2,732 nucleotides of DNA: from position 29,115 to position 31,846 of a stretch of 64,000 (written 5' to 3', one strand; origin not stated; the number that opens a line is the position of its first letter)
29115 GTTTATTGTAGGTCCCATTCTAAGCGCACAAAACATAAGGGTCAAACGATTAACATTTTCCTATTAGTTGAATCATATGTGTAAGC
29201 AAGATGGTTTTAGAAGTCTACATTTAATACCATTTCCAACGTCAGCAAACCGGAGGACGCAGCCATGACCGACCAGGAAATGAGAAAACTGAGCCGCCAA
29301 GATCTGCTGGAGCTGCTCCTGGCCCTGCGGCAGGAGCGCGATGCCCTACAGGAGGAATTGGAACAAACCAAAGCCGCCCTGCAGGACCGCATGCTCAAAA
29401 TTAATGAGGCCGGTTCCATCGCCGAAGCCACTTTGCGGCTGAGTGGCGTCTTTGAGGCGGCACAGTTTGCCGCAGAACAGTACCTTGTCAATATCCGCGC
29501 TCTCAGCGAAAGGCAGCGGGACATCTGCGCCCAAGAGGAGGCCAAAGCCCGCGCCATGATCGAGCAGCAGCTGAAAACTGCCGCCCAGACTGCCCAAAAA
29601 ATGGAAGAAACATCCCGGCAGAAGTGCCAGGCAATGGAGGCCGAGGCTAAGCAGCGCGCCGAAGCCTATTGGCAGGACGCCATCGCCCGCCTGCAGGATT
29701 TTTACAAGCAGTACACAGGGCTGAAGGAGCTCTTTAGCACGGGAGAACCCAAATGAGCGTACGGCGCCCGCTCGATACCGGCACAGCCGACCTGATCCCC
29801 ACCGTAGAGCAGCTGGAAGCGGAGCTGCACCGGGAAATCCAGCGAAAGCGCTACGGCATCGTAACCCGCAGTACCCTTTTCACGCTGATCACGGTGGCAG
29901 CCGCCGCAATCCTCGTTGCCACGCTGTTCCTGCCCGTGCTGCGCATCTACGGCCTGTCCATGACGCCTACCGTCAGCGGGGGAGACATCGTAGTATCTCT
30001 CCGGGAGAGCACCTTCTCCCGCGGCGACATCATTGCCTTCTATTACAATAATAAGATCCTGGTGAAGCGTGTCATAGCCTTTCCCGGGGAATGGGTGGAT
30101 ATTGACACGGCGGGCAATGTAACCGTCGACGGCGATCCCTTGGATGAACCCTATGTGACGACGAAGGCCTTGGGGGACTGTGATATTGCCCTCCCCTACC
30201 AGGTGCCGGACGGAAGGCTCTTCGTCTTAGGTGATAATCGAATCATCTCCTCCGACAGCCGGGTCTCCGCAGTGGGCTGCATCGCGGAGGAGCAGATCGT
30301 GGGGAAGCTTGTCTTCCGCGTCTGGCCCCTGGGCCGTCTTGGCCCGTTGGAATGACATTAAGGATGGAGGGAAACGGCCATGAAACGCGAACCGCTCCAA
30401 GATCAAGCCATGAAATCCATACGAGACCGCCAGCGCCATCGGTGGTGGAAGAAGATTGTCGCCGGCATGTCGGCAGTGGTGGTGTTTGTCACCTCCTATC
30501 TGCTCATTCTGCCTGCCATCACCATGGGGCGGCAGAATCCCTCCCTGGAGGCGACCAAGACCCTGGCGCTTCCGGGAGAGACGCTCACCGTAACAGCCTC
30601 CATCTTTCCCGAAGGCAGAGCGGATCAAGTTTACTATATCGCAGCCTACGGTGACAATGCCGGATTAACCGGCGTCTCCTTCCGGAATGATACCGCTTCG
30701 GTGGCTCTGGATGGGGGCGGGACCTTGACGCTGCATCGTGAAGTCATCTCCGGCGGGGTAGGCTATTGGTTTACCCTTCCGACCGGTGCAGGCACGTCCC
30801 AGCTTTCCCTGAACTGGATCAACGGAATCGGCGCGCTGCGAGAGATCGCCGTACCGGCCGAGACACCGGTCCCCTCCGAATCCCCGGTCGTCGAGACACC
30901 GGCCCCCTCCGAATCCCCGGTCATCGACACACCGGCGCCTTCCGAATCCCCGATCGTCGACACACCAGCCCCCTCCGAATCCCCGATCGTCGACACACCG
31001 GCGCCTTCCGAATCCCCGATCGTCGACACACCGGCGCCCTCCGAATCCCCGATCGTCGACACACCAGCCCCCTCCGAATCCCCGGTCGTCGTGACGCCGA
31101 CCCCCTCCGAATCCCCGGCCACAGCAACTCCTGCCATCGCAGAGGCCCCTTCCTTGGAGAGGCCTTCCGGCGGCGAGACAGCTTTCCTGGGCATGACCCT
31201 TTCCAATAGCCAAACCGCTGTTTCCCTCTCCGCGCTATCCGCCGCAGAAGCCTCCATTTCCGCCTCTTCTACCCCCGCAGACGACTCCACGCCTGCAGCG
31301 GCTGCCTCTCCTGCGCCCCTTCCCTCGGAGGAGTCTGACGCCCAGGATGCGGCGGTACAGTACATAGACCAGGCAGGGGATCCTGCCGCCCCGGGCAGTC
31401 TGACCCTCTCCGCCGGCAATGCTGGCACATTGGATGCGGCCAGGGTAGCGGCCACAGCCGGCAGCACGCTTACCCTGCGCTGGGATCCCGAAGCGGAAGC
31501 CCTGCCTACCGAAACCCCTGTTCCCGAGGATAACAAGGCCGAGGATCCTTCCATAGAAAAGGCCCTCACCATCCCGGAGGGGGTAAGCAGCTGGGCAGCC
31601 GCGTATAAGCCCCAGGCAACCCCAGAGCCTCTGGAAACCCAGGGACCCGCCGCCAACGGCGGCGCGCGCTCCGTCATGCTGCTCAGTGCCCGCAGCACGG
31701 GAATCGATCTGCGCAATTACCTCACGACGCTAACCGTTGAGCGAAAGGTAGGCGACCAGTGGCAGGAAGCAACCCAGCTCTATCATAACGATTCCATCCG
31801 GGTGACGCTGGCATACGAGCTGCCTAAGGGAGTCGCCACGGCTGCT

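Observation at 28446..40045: Complete sortase-dependent pilus island with unusual accessory genes in a high-GC clostridial background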

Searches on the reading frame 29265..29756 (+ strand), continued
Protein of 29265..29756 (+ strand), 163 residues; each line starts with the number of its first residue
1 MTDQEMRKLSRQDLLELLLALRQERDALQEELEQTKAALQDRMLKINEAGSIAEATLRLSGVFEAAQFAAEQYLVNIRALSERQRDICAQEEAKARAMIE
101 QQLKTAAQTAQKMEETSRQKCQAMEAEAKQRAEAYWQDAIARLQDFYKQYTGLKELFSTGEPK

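Call 89: find_encoding_contigs(protein=P0112, flank=10000, max_places=1)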
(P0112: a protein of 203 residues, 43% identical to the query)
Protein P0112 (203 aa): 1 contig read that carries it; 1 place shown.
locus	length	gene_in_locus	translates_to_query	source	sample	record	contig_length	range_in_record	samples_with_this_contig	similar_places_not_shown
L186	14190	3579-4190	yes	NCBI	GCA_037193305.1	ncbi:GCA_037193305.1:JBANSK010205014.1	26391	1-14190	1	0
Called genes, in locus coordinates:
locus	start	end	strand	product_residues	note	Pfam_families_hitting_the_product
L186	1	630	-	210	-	?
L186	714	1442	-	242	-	-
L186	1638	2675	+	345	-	PF00044:Gp_dh_N, PF02800:Gp_dh_C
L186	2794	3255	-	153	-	PF03073:TspO_MBR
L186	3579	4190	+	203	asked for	-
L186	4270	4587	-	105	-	PF05437:AzlD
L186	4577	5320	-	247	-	PF03591:AzlC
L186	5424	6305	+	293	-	PF00126:HTH_1, PF03466:LysR_substrate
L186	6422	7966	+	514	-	PF03853:YjeF_N, PF01256:Carb_kinase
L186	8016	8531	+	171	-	-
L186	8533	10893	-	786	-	PF01588:tRNA_bind, PF03483:B3_4, PF03484:B5, PF17759:tRNA_synthFbeta, PF03147:FDX-ACB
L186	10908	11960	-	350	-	PF02912:Phe_tRNA-synt_N, PF01409:tRNA-synt_2d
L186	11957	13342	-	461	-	PF02012:BNR (faint), PF13088:BNR_2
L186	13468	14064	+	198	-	-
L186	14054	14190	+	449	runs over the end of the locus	PF01471:PG_binding_1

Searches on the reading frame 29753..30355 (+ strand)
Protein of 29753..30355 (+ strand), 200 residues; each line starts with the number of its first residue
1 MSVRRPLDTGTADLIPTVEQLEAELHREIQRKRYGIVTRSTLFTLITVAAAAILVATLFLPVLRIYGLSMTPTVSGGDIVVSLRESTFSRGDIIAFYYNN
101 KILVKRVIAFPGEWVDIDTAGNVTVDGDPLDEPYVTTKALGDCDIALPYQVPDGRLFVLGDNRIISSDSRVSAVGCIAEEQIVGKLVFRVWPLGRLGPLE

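Call 4: search_protein_families(library=pfam, proteins=[window:29753-30355:+], max_evalue=0.01)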
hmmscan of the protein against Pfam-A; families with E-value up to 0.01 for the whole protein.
window:29753-30355:+ (200 aa): 2 families
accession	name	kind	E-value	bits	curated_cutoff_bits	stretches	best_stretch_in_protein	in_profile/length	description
PF10502.14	Peptidase_S26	-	3.9e-31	108.7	22.9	1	42-191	5-168/168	Signal peptidase, peptidase S26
PF00717.28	Peptidase_S24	-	1.1e-06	28.8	23.3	1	61-109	36-84/116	Peptidase S24-like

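Call 13: search_protein_families(library=ncbifam, proteins=[window:29753-30355:+], max_evalue=0.01)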
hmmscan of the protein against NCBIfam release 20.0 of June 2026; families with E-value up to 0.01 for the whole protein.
window:29753-30355:+ (200 aa): 6 families
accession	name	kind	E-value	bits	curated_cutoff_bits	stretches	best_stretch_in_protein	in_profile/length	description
TIGR02227.1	sigpep_I_bact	equivalog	1.2e-32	113.1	47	1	43-193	3-161/162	signal peptidase I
NF008114.0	PRK10861.1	equivalog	6.4e-08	32.2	277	1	149-187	262-298/324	signal peptidase I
TIGR02228.1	sigpep_I_arch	equivalog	2.1e-05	24.4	51.85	1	42-109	11-84/158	signal peptidase I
TIGR02771.1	TraF_Ti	equivalog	4.6e-05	23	100.25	1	101-186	82-165/171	conjugative transfer signal peptidase TraF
TIGR02754.1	sod_Ni_protease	equivalog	9.4e-05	22.8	63.25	0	150-186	54-88/90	nickel-type superoxide dismutase maturation protease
NF010412.0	PRK13838.1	subfamily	0.0054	16.2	186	0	103-160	89-146/177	conjugal transfer pilin processing protease TraF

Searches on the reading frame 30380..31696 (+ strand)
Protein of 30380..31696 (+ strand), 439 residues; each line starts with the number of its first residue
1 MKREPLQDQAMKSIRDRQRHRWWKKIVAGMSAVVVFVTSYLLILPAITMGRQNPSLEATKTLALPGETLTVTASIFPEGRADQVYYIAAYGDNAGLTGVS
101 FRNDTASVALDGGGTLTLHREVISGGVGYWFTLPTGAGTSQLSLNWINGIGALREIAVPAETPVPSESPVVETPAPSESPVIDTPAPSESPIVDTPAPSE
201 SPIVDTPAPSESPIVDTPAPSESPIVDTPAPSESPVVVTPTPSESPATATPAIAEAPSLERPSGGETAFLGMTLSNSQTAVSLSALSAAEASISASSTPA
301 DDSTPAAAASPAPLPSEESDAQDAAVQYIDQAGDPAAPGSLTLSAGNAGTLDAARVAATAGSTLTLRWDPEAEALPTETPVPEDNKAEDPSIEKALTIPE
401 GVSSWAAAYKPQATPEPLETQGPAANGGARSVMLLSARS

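Call 62: search_protein_families(library=pfam, proteins=[window:30380-31696:+], max_evalue=1)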
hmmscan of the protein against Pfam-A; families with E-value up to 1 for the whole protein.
window:30380-31696:+ (439 aa): 0 families
